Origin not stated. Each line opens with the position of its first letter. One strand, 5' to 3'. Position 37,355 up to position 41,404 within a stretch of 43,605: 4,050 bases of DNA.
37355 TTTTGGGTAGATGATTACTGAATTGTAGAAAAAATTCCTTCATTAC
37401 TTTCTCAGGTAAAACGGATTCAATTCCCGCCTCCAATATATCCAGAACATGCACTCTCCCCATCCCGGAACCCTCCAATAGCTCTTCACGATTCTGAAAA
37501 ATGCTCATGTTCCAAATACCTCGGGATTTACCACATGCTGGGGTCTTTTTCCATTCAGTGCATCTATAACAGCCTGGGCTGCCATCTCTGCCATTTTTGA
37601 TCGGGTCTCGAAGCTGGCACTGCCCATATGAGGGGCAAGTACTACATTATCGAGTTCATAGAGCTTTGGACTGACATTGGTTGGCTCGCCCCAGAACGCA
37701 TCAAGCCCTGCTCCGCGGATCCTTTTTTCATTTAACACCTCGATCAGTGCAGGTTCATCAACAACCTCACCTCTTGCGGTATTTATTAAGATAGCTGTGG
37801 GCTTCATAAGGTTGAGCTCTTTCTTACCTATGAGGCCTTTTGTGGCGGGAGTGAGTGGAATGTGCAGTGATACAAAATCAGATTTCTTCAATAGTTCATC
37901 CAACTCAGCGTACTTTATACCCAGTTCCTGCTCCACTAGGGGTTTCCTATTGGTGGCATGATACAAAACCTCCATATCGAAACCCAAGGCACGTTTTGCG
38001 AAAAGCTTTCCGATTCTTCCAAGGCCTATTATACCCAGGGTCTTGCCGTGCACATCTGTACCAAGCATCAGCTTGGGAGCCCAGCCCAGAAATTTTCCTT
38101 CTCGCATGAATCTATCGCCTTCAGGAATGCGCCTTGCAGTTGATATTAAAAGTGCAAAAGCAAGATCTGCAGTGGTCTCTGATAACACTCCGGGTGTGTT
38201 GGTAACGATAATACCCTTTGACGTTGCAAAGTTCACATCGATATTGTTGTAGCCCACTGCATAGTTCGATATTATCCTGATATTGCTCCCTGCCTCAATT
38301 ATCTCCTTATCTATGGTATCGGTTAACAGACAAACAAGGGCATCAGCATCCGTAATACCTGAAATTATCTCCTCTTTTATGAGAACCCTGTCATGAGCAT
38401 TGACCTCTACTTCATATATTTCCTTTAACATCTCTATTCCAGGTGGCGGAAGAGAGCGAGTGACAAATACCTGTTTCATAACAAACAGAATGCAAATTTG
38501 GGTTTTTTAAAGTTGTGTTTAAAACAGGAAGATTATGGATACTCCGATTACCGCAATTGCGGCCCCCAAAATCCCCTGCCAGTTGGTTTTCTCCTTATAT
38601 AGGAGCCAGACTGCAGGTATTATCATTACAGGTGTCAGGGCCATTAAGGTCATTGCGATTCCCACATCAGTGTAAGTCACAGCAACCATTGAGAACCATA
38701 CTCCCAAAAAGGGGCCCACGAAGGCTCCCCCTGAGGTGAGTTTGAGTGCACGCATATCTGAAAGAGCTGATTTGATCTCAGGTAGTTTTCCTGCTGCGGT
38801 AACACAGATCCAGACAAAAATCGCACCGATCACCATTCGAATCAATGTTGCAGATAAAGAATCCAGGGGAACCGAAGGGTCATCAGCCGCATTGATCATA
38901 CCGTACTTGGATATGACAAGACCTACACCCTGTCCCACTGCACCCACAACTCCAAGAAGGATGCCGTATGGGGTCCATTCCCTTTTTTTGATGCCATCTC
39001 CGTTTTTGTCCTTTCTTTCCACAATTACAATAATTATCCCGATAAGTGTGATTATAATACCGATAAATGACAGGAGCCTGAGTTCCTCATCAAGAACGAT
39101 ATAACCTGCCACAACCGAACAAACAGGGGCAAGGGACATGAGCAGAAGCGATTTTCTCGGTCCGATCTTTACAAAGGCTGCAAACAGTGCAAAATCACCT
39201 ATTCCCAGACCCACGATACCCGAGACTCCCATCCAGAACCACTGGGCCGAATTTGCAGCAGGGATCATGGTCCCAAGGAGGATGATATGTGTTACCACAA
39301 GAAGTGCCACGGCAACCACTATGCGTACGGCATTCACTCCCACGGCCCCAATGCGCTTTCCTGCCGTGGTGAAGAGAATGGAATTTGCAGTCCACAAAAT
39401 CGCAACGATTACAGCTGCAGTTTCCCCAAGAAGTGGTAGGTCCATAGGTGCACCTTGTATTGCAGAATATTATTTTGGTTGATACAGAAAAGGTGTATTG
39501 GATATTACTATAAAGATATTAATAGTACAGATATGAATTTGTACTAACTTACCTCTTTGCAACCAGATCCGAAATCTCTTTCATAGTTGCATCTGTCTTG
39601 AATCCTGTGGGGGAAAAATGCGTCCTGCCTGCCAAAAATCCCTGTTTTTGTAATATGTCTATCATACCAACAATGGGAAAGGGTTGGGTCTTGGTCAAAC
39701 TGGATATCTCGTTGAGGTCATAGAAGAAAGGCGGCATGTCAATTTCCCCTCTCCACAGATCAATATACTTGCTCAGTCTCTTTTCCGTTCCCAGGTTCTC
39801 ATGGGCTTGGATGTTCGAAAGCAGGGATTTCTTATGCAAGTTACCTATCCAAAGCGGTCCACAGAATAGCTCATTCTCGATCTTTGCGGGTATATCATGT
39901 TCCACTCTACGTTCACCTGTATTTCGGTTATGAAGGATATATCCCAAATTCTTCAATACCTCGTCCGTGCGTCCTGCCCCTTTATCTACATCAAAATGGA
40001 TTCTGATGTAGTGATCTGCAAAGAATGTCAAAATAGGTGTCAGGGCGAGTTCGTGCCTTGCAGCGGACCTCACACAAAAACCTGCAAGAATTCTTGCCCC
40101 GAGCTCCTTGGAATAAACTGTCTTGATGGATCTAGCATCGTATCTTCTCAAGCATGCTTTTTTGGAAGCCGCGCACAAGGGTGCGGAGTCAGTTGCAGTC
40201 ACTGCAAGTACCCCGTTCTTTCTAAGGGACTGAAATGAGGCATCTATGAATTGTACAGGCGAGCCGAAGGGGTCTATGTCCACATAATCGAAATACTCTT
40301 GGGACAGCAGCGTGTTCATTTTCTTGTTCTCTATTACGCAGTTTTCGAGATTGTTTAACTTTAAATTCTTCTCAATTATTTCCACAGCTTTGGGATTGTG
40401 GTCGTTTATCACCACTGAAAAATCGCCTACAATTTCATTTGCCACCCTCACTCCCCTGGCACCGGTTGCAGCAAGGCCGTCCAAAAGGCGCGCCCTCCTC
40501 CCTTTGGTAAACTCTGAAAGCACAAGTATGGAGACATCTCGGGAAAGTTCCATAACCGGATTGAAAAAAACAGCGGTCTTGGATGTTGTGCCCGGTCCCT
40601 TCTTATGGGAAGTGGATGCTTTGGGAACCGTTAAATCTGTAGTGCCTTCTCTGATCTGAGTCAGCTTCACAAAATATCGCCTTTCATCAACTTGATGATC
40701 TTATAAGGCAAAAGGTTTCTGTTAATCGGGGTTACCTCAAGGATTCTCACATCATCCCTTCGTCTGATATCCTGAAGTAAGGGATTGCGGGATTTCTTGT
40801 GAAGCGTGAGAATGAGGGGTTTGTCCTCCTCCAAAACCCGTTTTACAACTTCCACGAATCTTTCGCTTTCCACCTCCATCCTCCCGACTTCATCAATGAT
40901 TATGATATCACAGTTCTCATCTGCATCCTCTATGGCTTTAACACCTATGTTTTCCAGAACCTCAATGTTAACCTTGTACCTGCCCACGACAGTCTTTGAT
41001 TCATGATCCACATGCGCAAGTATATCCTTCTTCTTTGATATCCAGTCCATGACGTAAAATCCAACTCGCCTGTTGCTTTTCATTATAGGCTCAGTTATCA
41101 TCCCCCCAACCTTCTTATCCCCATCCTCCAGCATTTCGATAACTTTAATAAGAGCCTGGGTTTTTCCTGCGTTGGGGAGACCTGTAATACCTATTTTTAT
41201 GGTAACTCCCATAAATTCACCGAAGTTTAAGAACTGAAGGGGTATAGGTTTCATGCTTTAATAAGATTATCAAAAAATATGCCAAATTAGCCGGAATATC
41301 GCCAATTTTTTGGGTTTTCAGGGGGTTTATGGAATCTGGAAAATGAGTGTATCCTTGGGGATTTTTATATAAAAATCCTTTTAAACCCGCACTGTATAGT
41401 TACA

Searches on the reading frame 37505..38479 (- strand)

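Call 43: search_protein_families(library=pfam, proteins=[window:37505-38479:-], max_evalue=0.001)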
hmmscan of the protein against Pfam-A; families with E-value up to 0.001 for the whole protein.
window:37505-38479:- (324 aa): 3 families
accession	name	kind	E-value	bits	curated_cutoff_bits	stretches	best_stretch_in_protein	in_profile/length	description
PF02826.25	2-Hacid_dh_C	-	3.5e-64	215.9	25.1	1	108-286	1-178/178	D-isomer specific 2-hydroxyacid dehydrogenase, NAD binding domain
PF00389.36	2-Hacid_dh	-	5.2e-33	114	24.6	1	4-318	1-134/134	D-isomer specific 2-hydroxyacid dehydrogenase, catalytic domain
PF03446.21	NAD_binding_2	-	0.00092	19.7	21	0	148-254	2-112/161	NAD binding domain of 6-phosphogluconate dehydrogenase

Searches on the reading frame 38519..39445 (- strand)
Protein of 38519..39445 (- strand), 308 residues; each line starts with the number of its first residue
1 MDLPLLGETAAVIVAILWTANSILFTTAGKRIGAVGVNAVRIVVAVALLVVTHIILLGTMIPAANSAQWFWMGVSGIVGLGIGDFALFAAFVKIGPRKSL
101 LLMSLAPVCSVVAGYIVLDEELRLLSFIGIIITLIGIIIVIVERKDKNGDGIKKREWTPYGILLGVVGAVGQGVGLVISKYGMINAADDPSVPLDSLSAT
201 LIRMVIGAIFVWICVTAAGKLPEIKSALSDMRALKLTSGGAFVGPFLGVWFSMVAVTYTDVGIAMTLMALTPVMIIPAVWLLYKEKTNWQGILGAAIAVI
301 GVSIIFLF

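Call 43: search_protein_families(library=pfam, proteins=[window:38519-39445:-], max_evalue=0.001)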
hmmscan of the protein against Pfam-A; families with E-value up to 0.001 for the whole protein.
window:38519-39445:- (308 aa): 2 families
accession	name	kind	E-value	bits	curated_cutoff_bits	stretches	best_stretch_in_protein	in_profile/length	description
PF00892.27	EamA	-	1.2e-29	103.8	28.2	2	6-141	2-134/135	EamA-like transporter family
PF05653.20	Mg_trans_NIPA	-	0.0003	20.5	26.2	1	68-143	49-123/295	Magnesium transporter NIPA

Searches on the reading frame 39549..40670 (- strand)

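Call 43: search_protein_families(library=pfam, proteins=[window:39549-40670:-], max_evalue=0.001)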
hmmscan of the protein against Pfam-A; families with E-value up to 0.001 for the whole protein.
window:39549-40670:- (373 aa): 4 families
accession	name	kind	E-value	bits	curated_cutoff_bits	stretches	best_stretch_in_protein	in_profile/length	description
PF02005.22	TRM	-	1.5e-93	314.5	27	1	24-369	13-374/376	N2,N2-dimethylguanosine tRNA methyltransferase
PF02475.24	TRM5-TYW2_MTfase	-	2.6e-06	27.9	28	1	85-155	62-133/164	TRM5/TYW2 methyltransferase domain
PF03602.21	Cons_hypoth95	-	4.5e-05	23.6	24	1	57-157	40-144/182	Conserved hypothetical protein 95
PF13847.12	Methyltransf_31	-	6.5e-05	23.1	27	1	61-168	6-121/145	Methyltransferase domain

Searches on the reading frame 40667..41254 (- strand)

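Call 43: search_protein_families(library=pfam, proteins=[window:40667-41254:-], max_evalue=0.001)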
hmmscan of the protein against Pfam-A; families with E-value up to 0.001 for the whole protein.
window:40667-41254:- (195 aa): 2 families
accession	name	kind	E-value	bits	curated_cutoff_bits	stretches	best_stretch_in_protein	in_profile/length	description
PF03266.21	NTPase_1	-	8.2e-51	172.6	23.9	1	20-186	1-167/168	NTPase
PF10649.15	DUF2478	-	0.00041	20.4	22.3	1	31-154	12-133/159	Protein of unknown function (DUF2478)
